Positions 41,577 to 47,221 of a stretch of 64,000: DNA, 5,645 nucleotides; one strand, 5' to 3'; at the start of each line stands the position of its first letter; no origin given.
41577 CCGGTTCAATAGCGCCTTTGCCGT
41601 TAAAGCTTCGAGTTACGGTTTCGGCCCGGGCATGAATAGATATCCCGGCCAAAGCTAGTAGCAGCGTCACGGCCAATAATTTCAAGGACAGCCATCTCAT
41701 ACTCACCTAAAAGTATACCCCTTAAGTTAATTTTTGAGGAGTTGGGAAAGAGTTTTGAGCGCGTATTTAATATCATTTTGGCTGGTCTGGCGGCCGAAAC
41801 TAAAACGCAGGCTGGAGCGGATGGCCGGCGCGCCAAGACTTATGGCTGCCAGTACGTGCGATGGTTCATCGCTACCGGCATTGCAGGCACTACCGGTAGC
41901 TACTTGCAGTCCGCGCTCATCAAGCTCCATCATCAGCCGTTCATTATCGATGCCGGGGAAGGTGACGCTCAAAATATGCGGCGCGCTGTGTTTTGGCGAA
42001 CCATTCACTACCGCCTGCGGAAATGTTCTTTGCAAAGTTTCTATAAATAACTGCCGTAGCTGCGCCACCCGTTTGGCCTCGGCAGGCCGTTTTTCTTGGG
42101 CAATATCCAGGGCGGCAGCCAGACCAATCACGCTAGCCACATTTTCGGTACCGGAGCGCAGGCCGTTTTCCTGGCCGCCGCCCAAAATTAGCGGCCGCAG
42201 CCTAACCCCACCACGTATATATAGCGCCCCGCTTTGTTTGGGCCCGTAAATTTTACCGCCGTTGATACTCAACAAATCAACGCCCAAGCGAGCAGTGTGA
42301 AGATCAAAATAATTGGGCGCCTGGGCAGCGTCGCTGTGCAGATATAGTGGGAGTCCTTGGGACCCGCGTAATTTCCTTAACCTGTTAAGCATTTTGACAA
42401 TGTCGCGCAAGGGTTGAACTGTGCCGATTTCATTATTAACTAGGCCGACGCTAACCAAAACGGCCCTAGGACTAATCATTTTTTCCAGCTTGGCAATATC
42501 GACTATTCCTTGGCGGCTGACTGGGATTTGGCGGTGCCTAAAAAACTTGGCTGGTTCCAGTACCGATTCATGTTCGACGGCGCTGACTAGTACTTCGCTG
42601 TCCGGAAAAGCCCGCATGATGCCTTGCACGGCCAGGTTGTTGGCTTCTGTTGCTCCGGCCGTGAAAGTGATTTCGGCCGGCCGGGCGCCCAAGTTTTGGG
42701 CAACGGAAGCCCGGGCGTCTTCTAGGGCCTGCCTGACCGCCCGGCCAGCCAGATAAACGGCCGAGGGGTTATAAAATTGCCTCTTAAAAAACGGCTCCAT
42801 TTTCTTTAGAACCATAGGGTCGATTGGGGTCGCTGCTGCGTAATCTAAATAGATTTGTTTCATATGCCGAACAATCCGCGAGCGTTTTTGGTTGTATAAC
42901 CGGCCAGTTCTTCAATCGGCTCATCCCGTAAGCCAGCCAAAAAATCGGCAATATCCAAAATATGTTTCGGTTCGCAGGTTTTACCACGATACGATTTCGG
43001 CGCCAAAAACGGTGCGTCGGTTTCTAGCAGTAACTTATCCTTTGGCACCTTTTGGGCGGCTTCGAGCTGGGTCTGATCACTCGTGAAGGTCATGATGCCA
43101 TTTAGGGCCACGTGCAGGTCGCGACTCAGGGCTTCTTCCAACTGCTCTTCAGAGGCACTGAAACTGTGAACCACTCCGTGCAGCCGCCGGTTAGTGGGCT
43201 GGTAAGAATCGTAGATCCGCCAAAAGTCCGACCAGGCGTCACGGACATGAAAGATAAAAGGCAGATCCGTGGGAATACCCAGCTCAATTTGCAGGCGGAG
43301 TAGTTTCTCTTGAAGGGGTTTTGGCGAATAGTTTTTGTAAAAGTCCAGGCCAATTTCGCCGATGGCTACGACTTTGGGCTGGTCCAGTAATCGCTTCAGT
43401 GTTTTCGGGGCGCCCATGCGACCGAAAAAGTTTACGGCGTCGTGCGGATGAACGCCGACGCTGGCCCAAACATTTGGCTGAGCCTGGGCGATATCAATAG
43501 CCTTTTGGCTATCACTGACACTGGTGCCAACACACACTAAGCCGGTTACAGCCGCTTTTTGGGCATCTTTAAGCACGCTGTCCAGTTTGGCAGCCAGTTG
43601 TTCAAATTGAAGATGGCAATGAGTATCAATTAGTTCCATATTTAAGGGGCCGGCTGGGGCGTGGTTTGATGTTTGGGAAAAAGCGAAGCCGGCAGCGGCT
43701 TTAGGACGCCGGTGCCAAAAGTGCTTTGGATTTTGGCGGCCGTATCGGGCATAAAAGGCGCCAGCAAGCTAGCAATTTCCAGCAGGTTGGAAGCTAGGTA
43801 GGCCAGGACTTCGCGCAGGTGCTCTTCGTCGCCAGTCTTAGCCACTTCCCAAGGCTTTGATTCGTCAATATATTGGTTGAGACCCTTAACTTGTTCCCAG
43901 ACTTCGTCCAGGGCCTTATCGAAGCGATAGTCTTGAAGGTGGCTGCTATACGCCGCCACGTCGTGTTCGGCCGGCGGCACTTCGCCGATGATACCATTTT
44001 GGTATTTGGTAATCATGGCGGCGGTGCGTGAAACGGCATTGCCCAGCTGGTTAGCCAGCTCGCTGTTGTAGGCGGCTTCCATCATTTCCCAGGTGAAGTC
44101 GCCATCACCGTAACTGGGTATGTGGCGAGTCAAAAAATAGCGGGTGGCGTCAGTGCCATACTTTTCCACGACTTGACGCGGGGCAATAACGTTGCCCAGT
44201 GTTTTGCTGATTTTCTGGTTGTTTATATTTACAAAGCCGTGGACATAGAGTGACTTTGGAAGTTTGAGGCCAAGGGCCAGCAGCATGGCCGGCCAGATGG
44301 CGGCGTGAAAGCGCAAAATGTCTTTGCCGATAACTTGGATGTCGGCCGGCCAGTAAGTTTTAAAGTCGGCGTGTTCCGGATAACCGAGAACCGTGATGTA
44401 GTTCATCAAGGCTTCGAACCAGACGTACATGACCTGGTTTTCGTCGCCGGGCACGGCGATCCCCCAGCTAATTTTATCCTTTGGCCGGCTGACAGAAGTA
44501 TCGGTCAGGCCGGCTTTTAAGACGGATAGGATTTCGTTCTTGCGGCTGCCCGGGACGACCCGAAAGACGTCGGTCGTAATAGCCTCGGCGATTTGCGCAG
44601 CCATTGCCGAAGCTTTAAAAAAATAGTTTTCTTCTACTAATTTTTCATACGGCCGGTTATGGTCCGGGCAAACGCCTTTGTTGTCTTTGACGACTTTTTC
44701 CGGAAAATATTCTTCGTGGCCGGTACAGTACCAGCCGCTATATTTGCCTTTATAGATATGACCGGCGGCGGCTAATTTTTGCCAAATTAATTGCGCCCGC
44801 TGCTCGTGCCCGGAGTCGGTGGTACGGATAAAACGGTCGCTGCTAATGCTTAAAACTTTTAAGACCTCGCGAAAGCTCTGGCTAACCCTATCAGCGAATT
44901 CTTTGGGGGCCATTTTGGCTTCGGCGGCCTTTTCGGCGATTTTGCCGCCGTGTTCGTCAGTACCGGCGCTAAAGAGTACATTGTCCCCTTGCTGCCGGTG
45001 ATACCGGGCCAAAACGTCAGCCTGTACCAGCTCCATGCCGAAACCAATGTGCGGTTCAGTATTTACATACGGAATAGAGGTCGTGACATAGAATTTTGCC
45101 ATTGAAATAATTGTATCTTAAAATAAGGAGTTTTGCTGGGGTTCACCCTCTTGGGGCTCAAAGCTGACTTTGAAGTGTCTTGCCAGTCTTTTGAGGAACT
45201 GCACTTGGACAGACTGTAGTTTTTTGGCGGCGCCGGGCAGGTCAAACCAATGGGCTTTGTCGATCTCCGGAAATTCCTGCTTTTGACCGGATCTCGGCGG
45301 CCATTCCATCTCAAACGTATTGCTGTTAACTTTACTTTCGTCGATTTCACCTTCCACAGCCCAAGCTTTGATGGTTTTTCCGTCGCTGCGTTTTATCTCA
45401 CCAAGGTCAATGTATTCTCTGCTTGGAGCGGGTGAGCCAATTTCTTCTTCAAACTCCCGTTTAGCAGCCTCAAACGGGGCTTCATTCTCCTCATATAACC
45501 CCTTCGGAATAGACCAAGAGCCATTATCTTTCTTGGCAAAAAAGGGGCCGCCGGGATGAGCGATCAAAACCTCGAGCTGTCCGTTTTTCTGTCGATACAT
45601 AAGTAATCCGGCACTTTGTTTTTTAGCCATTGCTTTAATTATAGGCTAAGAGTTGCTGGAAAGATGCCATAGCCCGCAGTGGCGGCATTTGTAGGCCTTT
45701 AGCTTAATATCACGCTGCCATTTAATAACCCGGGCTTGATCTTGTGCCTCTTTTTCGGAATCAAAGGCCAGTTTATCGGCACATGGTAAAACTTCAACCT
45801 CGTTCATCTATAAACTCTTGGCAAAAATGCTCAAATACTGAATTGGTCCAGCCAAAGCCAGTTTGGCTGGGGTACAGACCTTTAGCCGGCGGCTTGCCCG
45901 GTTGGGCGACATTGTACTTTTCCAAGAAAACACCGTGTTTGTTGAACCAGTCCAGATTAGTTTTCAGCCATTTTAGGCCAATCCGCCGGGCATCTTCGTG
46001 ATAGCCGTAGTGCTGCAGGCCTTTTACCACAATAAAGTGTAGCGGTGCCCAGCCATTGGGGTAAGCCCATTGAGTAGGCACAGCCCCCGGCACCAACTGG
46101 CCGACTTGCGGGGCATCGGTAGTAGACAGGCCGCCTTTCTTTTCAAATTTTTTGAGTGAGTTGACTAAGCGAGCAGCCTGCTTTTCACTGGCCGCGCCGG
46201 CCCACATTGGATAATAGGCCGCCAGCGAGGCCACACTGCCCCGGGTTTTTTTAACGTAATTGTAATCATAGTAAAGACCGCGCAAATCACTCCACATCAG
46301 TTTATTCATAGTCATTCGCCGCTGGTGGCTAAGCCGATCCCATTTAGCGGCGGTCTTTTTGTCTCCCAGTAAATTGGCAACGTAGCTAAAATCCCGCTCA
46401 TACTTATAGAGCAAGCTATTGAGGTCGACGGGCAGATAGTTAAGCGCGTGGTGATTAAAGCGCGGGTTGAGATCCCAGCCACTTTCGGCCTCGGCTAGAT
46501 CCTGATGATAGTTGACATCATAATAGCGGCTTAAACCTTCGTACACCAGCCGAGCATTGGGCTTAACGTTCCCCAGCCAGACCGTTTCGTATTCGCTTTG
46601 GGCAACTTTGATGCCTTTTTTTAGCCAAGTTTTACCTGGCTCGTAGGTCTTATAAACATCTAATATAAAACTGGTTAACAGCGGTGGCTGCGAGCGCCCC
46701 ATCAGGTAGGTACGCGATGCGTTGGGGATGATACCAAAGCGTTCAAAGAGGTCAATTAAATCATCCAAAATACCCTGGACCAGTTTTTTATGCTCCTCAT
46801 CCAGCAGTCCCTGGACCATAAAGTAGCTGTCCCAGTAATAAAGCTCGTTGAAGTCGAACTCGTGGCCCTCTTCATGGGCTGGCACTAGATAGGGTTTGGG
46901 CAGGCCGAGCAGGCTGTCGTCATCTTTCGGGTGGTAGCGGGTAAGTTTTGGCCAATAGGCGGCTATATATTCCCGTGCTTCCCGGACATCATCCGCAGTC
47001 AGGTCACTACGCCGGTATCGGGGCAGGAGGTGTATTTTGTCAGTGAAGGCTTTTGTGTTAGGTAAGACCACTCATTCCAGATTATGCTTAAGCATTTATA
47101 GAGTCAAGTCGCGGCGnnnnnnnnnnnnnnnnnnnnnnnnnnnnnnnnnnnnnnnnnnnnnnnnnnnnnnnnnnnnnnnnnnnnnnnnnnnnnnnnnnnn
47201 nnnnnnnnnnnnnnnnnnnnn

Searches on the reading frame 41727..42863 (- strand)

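Call 65: search_protein_families(library=pfam, proteins=[window:41727-42863:-], max_evalue=0.00001)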
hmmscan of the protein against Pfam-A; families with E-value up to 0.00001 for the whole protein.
window:41727-42863:- (378 aa): 2 families
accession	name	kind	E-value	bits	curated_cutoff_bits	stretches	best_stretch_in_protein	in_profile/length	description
PF00266.25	Aminotran_5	-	2.2e-61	208.3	21.5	1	4-366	1-369/371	Aminotransferase class-V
PF00155.27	Aminotran_1_2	-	1.1e-06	28.5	19.7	0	48-164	45-177/361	Aminotransferase class I and II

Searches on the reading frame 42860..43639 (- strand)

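Call 66: search_protein_families(library=pfam, proteins=[window:42860-43639:-], max_evalue=0.00001)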
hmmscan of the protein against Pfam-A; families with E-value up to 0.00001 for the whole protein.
window:42860-43639:- (259 aa): 1 family
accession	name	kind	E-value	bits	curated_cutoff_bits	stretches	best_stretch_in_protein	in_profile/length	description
PF01026.27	TatD_DNase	-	2.2e-70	237.4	27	1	4-258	1-253/253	TatD related DNase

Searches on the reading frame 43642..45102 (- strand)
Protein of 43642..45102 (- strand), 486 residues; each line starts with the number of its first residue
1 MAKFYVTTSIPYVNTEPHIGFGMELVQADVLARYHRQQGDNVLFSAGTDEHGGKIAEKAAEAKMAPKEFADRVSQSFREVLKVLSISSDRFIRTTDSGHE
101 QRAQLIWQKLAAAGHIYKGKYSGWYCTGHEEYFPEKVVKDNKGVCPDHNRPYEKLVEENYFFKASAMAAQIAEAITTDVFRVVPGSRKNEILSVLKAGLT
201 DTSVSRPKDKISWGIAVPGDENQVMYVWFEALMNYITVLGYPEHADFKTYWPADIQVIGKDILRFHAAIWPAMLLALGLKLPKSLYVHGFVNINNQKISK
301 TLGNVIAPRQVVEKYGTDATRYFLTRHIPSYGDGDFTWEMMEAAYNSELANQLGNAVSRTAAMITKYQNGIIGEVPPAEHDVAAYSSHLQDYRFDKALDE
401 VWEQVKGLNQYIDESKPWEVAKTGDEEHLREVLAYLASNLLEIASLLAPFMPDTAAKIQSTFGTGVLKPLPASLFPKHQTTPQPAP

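Call 66: search_protein_families(library=pfam, proteins=[window:43642-45102:-], max_evalue=0.00001)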
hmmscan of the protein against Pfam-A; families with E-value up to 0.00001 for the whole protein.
window:43642-45102:- (486 aa): 5 families
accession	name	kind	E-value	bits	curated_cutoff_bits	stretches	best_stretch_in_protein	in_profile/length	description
PF09334.17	tRNA-synt_1g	-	5.1e-103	345.3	20.1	2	157-360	181-390/391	tRNA synthetases class I (M)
PF00133.28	tRNA-synt_1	-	2.7e-33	115.8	22.7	2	222-325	296-403/414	tRNA synthetases class I (I, L, M and V)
PF01406.26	tRNA-synt_1e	-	1.3e-14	54.7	27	2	272-326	227-282/301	tRNA synthetases class I (C) catalytic domain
PF19303.5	Anticodon_3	-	1.4e-07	32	23.5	1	380-464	20-103/152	Anticodon binding domain of methionyl tRNA ligase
PF08264.19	Anticodon_1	-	1.1e-06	29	25.1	1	382-459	12-87/148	Anticodon-binding domain of tRNA ligase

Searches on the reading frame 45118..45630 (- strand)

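Call 66: search_protein_families(library=pfam, proteins=[window:45118-45630:-], max_evalue=0.00001)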
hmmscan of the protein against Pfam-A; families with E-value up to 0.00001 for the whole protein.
window:45118-45630:- (170 aa): 1 family
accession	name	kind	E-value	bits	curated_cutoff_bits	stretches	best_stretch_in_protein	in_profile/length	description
PF00293.34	NUDIX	-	6e-13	49.4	21.1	1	5-148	4-133/134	NUDIX domain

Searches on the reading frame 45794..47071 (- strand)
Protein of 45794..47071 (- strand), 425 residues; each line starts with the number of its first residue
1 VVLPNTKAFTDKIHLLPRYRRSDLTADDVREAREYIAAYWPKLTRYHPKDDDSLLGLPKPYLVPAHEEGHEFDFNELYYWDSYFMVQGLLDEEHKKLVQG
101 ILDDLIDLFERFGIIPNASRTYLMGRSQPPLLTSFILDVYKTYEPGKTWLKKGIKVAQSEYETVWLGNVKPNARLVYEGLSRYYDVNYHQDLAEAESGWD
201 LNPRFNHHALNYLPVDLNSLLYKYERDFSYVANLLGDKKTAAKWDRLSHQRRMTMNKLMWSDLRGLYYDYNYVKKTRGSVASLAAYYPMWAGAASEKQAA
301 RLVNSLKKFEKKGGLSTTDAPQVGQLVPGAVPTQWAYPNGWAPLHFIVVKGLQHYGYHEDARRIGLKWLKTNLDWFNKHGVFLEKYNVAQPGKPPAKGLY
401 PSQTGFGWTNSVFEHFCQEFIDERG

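Call 66: search_protein_families(library=pfam, proteins=[window:45794-47071:-], max_evalue=0.00001)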
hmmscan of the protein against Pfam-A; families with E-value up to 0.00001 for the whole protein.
window:45794-47071:- (425 aa): 2 families
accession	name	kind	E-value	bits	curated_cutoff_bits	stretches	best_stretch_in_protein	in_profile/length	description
PF01204.24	Trehalase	-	2.4e-92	310.9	21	2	196-419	288-510/512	Trehalase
PF22422.2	MGH1-like_GH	-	4e-14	53.4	27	1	181-371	141-327/356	Mannosylglycerate hydrolase MGH1-like glycoside hydrolase domain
